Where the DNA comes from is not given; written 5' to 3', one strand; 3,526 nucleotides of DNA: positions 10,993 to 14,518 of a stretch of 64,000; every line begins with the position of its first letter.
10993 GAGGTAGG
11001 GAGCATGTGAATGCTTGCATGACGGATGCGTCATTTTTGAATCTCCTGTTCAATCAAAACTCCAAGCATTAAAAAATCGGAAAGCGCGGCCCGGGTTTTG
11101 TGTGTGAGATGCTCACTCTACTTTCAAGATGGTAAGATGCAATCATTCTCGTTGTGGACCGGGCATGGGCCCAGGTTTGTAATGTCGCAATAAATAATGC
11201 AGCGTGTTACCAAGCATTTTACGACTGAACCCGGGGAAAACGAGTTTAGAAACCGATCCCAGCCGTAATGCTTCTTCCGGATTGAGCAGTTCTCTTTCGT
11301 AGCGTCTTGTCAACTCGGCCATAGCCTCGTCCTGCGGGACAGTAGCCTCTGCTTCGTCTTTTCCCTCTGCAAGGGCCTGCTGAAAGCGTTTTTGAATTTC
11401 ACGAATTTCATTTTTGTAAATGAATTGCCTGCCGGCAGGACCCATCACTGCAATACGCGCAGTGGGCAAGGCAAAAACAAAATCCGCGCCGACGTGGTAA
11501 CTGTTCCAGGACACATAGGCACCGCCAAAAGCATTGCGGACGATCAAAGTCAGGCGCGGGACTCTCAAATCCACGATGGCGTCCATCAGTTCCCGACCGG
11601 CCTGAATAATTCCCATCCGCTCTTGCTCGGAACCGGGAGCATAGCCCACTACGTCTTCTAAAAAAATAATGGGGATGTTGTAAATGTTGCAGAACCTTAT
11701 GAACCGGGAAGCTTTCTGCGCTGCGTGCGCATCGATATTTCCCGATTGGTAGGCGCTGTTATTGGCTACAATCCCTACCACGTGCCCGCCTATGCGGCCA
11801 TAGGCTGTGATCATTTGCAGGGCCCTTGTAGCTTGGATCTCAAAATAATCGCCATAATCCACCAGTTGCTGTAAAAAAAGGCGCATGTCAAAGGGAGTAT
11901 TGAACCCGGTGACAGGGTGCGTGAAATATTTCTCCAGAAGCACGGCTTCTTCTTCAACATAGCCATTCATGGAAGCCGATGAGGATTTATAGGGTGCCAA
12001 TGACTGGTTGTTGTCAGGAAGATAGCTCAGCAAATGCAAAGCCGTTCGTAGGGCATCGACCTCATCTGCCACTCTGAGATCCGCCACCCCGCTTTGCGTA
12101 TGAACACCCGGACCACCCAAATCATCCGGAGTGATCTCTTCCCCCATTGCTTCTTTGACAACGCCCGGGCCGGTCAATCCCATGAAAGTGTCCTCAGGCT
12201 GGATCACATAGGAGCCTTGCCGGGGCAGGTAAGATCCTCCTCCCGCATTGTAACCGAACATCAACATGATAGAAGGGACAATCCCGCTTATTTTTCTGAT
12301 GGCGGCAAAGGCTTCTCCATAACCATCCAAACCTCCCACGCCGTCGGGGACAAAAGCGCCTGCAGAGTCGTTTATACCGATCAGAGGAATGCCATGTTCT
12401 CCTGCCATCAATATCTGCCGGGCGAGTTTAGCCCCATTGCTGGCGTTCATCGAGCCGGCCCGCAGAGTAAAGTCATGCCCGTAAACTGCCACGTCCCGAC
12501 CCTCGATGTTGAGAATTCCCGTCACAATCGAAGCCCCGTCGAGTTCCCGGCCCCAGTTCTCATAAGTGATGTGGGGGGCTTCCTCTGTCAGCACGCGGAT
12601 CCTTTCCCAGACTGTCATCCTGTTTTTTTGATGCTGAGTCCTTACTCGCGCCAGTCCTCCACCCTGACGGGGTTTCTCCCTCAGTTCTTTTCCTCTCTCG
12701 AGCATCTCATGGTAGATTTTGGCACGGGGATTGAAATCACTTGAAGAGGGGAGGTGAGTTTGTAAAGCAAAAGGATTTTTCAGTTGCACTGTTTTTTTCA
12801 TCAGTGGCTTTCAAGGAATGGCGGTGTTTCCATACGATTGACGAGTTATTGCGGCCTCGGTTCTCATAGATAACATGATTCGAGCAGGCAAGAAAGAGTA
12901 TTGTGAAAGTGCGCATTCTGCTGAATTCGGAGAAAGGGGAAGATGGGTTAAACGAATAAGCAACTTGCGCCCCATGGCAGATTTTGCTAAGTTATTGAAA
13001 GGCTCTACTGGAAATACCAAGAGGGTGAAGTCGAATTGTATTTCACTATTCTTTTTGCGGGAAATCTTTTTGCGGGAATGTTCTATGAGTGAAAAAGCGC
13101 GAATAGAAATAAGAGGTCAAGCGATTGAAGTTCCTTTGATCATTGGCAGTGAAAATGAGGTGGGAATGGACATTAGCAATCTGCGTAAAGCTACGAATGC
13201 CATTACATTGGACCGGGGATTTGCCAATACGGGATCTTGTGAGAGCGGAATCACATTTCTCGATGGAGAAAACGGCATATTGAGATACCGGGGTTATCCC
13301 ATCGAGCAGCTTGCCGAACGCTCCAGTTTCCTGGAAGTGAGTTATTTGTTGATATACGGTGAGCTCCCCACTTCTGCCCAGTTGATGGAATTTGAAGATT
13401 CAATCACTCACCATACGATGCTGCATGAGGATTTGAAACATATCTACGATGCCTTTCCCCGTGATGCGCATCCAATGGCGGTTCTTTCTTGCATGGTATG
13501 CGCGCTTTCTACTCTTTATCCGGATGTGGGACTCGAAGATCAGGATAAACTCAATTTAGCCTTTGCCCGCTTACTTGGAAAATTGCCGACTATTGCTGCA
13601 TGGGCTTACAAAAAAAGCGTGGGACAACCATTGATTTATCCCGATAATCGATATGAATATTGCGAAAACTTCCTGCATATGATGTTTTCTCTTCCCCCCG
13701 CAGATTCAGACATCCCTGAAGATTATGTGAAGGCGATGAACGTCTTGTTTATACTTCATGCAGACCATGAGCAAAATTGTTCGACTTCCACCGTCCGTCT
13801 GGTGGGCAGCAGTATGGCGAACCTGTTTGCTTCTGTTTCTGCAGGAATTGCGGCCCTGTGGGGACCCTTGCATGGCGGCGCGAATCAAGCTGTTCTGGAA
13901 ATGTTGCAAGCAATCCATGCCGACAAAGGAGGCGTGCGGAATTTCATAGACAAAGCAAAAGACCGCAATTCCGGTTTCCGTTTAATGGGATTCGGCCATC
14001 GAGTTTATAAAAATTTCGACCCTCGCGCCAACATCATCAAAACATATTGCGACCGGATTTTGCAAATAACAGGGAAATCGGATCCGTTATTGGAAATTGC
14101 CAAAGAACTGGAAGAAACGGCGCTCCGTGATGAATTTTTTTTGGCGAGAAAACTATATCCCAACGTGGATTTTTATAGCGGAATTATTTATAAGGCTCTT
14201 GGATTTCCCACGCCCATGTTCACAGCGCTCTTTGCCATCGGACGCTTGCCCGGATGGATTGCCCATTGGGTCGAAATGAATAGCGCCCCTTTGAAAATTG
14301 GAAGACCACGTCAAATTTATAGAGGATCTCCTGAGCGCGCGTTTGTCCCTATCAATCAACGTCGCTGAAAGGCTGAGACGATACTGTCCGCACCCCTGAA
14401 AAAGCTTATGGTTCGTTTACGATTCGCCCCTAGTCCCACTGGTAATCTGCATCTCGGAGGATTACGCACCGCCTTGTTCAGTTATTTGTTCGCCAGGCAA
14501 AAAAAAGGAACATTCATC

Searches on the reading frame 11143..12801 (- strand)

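Call 20: search_protein_families(library=ncbifam, proteins=[window:11143-12801:-], max_evalue=0.00001)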
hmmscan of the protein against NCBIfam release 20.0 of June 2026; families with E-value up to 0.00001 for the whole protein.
window:11143-12801:- (552 aa): 8 families
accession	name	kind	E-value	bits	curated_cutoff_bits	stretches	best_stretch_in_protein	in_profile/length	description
TIGR01117.1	mmdA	subfamily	1.1e-104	351.1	998.8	1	35-533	4-491/512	methylmalonyl-CoA decarboxylase subunit alpha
TIGR00515.1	accD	equivalog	1.4e-12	47.6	317.45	1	91-229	109-248/285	acetyl-CoA carboxylase, carboxyltransferase subunit beta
NF041504.1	AccA_sub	subfamily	2e-10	40.5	300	1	346-464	65-179/257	carboxyltransferase subunit alpha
TIGR03134.1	malonate_gamma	equivalog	2e-07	30.8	237.15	1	330-471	23-178/258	biotin-independent malonate decarboxylase subunit gamma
NF005530.0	PRK07189.1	equivalog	2.1e-07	30.4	228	1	74-256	42-237/303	biotin-independent malonate decarboxylase subunit beta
TIGR03133.1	malonate_beta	equivalog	1.3e-06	27.9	278.15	1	74-254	32-225/274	biotin-independent malonate decarboxylase subunit beta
TIGR00513.1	accA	equivalog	1.8e-06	27.5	319.3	0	360-427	136-204/321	acetyl-CoA carboxylase carboxyl transferase subunit alpha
NF004344.0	PRK05724.1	equivalog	3e-06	26.7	357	0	358-428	134-205/319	acetyl-CoA carboxylase carboxyltransferase subunit alpha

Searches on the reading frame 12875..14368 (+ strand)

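Call 20: search_protein_families(library=ncbifam, proteins=[window:12875-14368:+], max_evalue=0.00001)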
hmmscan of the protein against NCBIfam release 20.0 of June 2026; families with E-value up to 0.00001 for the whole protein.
window:12875-14368:+ (497 aa): 21 families
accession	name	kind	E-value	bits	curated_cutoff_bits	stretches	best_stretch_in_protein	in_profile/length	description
NF004126.0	PRK05614.1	equivalog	8.6e-188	624.1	505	1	73-496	4-430/430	citrate synthase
TIGR01798.1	cit_synth_I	equivalog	8e-169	561.7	485.15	1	82-489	2-411/412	citrate synthase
NF010639.0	PRK14036.1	equivalog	2.8e-104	348.8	502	1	110-496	4-378/379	citrate synthase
NF041157.1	Cit_synThplmales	equivalog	1.2e-99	333.9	590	1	112-496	4-376/377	citrate synthase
TIGR01800.1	cit_synth_II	subfamily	2.5e-99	332.5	421.3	1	118-496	5-368/368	2-methylcitrate synthase/citrate synthase II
NF010640.0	PRK14037.1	subfamily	7.5e-87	291.6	504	1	112-496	4-377/377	citrate synthase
NF041301.1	Cit_synth_Halo_CitZ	equivalog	4e-83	279.5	550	1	112-496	5-379/379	citrate synthase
NF010636.0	PRK14033.1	equivalog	3e-81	273.2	479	1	113-491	10-373/376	bifunctional 2-methylcitrate synthase/citrate synthase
NF010637.0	PRK14034.1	equivalog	1.8e-74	251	594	1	113-496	4-371/372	citrate synthase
NF010638.0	PRK14035.1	equivalog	8.3e-74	248.6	572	1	113-496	5-372/372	citrate synthase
NF009006.1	PRK12351.1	equivalog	7.6e-73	245.1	550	1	135-496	29-376/376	bifunctional 2-methylcitrate synthase/citrate synthase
NF009005.0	PRK12350.1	subfamily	3.1e-63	214.2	332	1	119-488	11-353/366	citrate synthase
NF009004.0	PRK12349.1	equivalog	1.1e-60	205.4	508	1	116-485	11-366/372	citrate synthase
NF010635.0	PRK14032.1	subfamily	1.6e-56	191.8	426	1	132-496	65-448/448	citrate synthase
NF007128.0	PRK09569.1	subfamily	5.6e-53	180.1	344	1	117-485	43-426/437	citrate (Si)-synthase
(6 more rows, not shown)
